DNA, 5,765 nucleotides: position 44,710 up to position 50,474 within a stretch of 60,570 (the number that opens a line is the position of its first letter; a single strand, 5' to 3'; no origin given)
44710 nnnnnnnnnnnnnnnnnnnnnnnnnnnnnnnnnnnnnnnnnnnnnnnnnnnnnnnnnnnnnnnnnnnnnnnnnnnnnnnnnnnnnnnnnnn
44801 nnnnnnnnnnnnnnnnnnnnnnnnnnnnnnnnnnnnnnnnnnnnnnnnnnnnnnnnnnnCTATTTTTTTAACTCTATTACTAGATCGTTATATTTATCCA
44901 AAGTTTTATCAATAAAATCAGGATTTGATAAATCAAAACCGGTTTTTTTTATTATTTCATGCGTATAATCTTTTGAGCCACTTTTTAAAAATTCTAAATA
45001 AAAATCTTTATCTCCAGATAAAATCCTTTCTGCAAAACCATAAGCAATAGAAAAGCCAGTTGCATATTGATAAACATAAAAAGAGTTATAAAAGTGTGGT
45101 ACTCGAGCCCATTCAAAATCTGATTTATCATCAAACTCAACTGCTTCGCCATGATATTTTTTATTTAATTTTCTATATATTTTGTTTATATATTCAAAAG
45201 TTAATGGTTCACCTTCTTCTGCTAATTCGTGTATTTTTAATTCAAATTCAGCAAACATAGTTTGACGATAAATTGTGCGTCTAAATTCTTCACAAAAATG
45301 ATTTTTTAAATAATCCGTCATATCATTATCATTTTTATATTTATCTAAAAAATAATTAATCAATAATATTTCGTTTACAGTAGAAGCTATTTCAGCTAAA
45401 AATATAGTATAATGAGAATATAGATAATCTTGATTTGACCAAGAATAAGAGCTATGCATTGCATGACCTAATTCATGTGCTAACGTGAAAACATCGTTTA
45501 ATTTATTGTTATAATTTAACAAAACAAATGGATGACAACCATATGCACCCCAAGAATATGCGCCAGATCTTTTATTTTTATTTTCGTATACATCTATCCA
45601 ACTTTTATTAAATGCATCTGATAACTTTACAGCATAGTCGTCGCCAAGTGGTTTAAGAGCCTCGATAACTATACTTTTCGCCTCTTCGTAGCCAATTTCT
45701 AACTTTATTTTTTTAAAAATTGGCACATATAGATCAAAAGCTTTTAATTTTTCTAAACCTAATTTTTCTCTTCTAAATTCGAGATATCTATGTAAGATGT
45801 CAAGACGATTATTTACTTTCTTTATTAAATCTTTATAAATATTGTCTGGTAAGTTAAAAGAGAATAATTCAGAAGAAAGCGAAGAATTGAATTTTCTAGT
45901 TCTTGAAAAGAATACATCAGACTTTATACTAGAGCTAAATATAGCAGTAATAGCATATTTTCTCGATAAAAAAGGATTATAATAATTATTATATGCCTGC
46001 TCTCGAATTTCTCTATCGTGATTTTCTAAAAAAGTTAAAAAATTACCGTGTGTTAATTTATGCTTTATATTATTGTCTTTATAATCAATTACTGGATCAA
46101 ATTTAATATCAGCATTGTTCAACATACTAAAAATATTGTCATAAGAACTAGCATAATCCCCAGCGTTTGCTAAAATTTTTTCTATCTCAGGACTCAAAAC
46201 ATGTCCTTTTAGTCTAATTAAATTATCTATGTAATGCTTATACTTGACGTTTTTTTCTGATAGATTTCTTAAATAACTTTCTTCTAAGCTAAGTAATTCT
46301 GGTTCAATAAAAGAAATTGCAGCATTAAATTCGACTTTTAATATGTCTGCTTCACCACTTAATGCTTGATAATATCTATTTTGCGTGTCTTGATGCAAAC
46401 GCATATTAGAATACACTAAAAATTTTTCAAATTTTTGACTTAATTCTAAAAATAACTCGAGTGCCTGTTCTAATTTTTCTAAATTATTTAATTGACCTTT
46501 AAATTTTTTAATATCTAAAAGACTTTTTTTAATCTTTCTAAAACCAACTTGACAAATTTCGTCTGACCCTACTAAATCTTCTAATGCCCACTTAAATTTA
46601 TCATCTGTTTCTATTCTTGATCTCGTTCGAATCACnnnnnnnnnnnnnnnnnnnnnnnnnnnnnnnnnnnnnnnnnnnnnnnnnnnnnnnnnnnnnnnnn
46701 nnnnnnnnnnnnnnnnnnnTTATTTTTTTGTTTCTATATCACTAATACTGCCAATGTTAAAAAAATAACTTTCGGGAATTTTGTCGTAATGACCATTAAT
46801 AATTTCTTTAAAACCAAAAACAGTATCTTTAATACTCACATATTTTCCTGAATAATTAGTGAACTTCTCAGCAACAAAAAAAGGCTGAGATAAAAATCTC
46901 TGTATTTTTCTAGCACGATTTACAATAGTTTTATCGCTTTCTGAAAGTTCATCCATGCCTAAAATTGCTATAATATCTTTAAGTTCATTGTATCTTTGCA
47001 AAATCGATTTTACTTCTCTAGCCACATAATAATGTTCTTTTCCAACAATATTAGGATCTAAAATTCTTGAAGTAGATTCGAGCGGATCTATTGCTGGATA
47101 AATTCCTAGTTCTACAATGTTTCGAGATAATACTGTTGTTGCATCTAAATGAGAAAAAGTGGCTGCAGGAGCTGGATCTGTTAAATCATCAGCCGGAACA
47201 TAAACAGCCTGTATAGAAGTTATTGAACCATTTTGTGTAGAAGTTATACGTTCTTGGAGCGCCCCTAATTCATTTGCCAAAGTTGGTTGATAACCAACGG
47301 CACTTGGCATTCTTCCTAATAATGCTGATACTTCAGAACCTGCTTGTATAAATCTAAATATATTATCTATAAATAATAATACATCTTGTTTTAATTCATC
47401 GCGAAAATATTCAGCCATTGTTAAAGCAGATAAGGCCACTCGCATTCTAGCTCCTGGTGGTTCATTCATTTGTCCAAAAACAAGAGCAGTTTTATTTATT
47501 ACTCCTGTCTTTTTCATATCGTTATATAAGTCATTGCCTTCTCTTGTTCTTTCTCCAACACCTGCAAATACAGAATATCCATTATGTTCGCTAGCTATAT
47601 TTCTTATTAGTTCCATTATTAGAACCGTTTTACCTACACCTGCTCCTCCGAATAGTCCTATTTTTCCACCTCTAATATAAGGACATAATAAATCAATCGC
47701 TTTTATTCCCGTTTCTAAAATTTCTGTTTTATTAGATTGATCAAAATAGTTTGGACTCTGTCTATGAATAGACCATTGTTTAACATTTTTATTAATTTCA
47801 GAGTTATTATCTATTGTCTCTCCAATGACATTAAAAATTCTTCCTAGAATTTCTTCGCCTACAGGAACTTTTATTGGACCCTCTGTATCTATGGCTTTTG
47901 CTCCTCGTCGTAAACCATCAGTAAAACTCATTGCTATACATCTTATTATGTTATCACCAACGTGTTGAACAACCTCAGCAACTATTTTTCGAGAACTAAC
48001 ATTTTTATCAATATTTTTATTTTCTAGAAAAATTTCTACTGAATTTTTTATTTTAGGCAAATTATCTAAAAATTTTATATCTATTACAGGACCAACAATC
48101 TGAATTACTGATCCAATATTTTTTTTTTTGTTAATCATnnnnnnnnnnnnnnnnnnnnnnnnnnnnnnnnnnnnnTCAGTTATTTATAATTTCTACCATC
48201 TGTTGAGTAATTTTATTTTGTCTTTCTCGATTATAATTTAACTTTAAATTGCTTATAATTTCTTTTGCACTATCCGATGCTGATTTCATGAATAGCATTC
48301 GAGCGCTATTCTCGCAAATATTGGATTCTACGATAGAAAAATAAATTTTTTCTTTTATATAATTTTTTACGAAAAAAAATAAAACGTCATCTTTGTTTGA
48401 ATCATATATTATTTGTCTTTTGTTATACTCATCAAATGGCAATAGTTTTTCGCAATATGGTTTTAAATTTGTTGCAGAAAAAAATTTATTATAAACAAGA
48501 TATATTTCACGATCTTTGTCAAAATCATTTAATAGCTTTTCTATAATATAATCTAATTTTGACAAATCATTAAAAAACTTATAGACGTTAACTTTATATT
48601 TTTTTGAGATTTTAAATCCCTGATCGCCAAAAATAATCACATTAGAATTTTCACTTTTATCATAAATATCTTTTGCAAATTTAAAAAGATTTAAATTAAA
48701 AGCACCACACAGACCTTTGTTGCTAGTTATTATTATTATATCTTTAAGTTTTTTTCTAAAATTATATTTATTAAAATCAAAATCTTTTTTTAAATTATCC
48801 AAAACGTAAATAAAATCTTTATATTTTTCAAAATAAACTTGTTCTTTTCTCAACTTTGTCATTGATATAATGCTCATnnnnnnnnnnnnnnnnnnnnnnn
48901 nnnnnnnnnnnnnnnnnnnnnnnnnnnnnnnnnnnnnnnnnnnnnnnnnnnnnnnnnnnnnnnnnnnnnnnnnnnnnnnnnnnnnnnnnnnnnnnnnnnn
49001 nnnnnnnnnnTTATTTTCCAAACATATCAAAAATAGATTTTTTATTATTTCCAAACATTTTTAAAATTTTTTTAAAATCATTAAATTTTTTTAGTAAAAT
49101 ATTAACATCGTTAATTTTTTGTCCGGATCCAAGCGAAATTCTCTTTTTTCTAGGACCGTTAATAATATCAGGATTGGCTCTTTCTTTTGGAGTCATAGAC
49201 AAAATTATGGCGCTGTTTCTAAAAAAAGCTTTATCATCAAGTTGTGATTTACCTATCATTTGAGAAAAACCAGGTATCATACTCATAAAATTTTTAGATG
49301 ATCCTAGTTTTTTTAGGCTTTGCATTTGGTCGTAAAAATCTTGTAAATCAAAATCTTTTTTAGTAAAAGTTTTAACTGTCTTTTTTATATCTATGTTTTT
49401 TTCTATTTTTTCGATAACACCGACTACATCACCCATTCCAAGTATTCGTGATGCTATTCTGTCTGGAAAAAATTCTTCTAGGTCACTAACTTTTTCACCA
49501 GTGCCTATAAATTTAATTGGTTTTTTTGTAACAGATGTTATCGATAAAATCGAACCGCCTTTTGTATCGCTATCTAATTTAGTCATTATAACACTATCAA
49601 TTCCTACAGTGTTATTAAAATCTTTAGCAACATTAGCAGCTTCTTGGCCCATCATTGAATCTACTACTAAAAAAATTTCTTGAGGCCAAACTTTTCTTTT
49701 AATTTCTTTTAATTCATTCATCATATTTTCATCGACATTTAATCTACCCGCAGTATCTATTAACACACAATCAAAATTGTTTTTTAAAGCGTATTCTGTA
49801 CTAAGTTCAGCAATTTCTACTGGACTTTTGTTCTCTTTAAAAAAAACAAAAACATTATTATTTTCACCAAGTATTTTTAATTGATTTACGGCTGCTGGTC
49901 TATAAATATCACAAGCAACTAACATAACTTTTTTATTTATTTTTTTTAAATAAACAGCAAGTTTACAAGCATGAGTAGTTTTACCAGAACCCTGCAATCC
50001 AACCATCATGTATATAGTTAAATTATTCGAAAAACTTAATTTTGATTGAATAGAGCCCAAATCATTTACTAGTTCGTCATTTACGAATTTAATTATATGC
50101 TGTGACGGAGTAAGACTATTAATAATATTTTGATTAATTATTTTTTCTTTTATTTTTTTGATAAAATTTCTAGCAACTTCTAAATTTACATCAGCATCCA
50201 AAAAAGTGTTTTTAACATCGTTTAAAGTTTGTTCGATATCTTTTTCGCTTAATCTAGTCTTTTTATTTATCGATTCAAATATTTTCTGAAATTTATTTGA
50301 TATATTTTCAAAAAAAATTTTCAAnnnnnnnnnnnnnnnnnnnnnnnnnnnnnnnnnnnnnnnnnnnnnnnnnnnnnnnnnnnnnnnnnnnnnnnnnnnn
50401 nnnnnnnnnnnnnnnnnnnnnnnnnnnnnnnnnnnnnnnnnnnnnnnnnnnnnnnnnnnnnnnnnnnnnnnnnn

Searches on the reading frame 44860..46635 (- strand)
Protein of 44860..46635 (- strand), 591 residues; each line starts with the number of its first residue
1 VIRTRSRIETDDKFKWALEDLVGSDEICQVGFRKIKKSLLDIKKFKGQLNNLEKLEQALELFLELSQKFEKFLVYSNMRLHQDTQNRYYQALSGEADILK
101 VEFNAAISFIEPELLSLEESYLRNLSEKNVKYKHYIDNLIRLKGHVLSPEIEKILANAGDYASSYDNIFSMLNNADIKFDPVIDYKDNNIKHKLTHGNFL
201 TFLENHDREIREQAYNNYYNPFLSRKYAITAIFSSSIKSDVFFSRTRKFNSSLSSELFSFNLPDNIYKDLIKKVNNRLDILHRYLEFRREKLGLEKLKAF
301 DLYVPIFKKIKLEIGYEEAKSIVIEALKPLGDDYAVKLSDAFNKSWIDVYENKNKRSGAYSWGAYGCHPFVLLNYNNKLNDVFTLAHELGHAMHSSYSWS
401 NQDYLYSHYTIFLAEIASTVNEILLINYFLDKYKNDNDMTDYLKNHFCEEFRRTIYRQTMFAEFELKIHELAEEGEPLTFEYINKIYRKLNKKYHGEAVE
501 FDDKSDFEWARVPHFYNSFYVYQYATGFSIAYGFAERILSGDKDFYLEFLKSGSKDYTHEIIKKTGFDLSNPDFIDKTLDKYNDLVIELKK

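Call 25: search_protein_families(library=pfam, proteins=[window:44860-46635:-], max_evalue=0.0001)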
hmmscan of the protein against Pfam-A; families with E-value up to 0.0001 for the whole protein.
window:44860-46635:- (591 aa): 2 families
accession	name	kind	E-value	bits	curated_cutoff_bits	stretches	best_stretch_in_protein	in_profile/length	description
PF01432.26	Peptidase_M3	-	3.4e-66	224.9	27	1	202-579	2-455/457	Peptidase family M3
PF08439.15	Peptidase_M3_N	-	1.2e-16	61.1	25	1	113-179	1-70/70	Oligopeptidase F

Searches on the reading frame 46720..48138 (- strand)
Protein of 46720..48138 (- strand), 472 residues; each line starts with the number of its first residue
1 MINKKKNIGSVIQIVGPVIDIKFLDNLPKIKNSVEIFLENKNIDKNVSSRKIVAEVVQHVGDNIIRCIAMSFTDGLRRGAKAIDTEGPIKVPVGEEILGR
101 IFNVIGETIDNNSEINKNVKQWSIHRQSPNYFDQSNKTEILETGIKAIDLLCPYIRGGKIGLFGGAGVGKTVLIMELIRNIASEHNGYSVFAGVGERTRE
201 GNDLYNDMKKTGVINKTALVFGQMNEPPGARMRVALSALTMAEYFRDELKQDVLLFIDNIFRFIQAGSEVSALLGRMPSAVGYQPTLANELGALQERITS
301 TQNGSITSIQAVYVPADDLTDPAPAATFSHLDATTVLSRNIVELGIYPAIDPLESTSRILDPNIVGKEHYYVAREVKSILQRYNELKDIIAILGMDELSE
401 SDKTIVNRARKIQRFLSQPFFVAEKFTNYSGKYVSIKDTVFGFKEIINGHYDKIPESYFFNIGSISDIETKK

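Call 25: search_protein_families(library=pfam, proteins=[window:46720-48138:-], max_evalue=0.0001)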
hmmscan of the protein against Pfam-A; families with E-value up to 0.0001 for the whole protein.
window:46720-48138:- (472 aa): 3 families
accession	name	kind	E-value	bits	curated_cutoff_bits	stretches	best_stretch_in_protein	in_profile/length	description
PF00006.31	ATP-synt_ab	-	1.2e-75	254.3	29.5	1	144-357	1-213/213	ATP synthase alpha/beta family, nucleotide-binding domain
PF22919.1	ATP-synt_VA_C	-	2e-16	60.3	24.7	1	362-436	5-81/101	C-terminal domain of V and A type ATP synthase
PF02874.29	ATP-synt_ab_N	-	1.7e-12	48.1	20.9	1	11-85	1-68/69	ATP synthase alpha/beta family, beta-barrel domain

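Call 28: find_related_loci(query=window:46720-48138:-, collection=genome_contigs, flank=3000)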
Query window:46720-48138:- (472 aa) in genome_contigs; peptide patterns used: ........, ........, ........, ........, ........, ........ (x = any residue, [..] = any of these).
600 stretches matched a pattern (row limit reached: there are more); 597 encode a relative of the query (tblastn E <= 1e-3); the best 80 are kept; 80 distinct loci.
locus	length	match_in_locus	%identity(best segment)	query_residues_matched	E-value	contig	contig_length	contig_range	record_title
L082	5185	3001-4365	70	7-471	0e+0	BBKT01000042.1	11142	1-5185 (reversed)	Thermoanaerobacterium saccharolyticum DNA, contig: TS_NTOU1_c42, strain: NTOU1, whole genome shotgun sequence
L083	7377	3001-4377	69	6-472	0e+0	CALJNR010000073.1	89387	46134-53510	MAG: uncultured Clostridia bacterium isolate R1_Bin_METABAT__155_sub_1_1 genome assembly, contig: c_000001317770_partial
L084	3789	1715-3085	69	6-471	0e+0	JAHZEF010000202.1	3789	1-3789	MAG: Clostridiales bacterium isolate HRGM_Genome_2646 HRGM_Genome_2646_202, whole genome shotgun sequence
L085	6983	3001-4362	71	5-467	0e+0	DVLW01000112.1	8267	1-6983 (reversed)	MAG TPA_asm: Candidatus Faecivivens stercoripullorum isolate ChiBcec7-5410 ChiBcec7__C61670_L8267_SRR6323100, whole geno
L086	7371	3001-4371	70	2-467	0e+0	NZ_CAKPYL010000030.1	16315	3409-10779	MAG: uncultured Fenollaria sp. isolate REFINED_METABAT215_TOP10_CONTIGS_1500_ASSEMBLY_K77_MERGED__Hadza_MoBio_hadza-E-H_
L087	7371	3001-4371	68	6-471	0e+0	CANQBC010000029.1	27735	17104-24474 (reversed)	MAG: uncultured Oscillospiraceae bacterium isolate Lapin-002__bin97 genome assembly, contig: Lapin-002__NODE_2238_length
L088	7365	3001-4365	68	5-468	0e+0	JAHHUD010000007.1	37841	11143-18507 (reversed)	MAG: Oscillospiraceae bacterium isolate MAG099 MAG099_7, whole genome shotgun sequence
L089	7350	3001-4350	69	9-467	0e+0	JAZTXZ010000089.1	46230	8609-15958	MAG: Candidatus Avispirillum sp. isolate T1900045328_YK20190017.MAGScoT_cleanbin_000020 SGB_6485_k141_2713034, whole gen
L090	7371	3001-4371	69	2-467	0e+0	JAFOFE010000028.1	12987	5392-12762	MAG: Clostridia bacterium isolate RGIG412 Dairy_cattle_Colon-5__c257553, whole genome shotgun sequence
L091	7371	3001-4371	69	3-468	0e+0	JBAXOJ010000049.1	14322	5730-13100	MAG: Clostridia bacterium isolate ELA502 MAG502_49, whole genome shotgun sequence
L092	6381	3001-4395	68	7-471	0e+0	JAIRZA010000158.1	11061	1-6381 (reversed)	MAG: Spirochaetaceae bacterium isolate Gsp477_bin69 k119_5982911, whole genome shotgun sequence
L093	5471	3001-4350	70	9-467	0e+0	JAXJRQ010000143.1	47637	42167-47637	MAG: Clostridia bacterium isolate DOME_MAG_3300 3300_C0223_k141_328500, whole genome shotgun sequence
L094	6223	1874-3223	70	9-467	0e+0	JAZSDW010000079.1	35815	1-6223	MAG: Clostridia bacterium isolate T1900044595_TS20190061.MAGScoT_cleanbin_000012 SGB_658_k141_260566, whole genome shotg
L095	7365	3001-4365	69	5-468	0e+0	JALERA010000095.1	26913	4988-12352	MAG: Bacillota bacterium isolate SUG257 k141_5742956, whole genome shotgun sequence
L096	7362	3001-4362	68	6-468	0e+0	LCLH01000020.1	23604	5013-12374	MAG: Candidatus Magasanikbacteria bacterium GW2011_GWC2_45_8 UX20_C0020, whole genome shotgun sequence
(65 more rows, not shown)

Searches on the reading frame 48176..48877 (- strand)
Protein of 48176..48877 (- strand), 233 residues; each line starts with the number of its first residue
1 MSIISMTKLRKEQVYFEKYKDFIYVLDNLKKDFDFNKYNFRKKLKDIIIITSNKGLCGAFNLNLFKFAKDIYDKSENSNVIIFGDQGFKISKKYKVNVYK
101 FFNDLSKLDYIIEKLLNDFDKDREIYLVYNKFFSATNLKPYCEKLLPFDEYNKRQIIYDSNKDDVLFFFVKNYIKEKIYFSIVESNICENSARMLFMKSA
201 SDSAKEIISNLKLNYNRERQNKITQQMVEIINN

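Call 25: search_protein_families(library=pfam, proteins=[window:48176-48877:-], max_evalue=0.0001)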
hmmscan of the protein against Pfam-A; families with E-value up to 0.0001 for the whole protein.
window:48176-48877:- (233 aa): 1 family
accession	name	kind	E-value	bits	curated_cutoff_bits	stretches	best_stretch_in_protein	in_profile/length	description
PF00231.24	ATP-synt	-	1.6e-49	169.5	39.9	1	1-231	22-279/285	ATP synthase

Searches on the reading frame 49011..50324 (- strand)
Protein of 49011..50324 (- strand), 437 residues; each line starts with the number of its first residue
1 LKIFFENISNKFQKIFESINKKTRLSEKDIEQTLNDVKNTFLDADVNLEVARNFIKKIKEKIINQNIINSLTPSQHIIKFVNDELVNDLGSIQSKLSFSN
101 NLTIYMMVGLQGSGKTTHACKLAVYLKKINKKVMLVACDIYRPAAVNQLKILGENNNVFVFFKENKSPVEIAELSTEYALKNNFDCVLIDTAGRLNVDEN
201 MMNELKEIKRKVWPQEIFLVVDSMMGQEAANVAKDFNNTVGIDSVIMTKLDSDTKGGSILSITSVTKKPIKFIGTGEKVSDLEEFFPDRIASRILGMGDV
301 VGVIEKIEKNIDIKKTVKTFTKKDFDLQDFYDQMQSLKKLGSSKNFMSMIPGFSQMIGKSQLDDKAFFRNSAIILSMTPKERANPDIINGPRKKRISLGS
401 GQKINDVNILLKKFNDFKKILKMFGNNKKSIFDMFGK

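Call 25: search_protein_families(library=pfam, proteins=[window:49011-50324:-], max_evalue=0.0001)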
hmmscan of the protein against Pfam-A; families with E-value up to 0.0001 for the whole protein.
window:49011-50324:- (437 aa): 5 families
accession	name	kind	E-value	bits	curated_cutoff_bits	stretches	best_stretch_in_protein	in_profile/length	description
PF00448.28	SRP54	-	1.7e-74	250.2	22.7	1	103-296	2-196/196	SRP54-type protein, GTPase domain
PF02978.25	SRP_SPB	-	4.3e-29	101.2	27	1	324-420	1-90/91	Signal peptide binding domain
PF02881.24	SRP54_N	-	7.7e-17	61.7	22.4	1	9-85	2-75/75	SRP54-type protein, helical bundle domain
PF01656.29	CbiA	-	6.4e-08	33.1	25.4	1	112-351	9-110/125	CobQ/CobB/MinD/ParA nucleotide binding domain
PF13614.12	AAA_31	-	6.5e-05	23.4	27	0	112-144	12-44/177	AAA domain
